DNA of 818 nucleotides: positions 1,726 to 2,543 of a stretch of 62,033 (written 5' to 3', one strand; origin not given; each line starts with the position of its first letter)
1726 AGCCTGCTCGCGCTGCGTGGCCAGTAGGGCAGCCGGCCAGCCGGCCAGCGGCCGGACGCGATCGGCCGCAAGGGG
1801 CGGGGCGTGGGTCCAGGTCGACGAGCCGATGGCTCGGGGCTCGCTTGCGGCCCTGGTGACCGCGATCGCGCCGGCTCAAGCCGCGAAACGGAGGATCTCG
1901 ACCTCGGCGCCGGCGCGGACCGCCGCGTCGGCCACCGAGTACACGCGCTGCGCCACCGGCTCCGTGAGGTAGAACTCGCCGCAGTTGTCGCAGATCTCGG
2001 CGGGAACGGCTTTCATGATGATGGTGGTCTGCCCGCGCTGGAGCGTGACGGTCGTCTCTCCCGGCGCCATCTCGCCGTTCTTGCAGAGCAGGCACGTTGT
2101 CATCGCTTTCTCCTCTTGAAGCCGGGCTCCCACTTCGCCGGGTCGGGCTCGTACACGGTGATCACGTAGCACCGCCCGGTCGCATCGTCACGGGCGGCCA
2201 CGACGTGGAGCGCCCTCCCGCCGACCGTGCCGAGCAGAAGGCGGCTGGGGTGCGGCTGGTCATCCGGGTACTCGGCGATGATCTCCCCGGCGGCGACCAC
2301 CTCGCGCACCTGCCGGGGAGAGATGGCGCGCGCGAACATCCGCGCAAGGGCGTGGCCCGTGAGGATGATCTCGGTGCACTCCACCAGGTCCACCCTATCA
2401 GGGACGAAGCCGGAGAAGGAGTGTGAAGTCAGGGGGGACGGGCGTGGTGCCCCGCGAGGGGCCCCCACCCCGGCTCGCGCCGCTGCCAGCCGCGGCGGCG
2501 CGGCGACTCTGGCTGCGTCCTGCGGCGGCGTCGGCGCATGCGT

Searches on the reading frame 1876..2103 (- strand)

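Call 44: search_protein_families(library=pfam, proteins=[window:1876-2103:-], max_evalue=0.01)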
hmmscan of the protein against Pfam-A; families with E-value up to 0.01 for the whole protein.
window:1876-2103:- (75 aa): 2 families
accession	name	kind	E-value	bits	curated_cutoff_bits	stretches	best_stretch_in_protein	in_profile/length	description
PF15731.11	MqsA_antitoxin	-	8.8e-05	23.1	30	1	3-56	2-55/131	Antitoxin component of bacterial toxin-antitoxin system, MqsA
PF14122.12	YokU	-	0.00043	20.6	27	1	4-52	2-52/87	YokU-like protein, putative antitoxin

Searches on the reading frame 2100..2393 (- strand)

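Call 44: search_protein_families(library=pfam, proteins=[window:2100-2393:-], max_evalue=0.01)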
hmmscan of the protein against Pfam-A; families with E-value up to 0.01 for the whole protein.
window:2100-2393:- (97 aa): 1 family
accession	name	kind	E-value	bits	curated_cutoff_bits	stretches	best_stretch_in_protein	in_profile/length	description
PF14076.12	DUF4258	-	5e-21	75.2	25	1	11-82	1-71/71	Domain of unknown function (DUF4258)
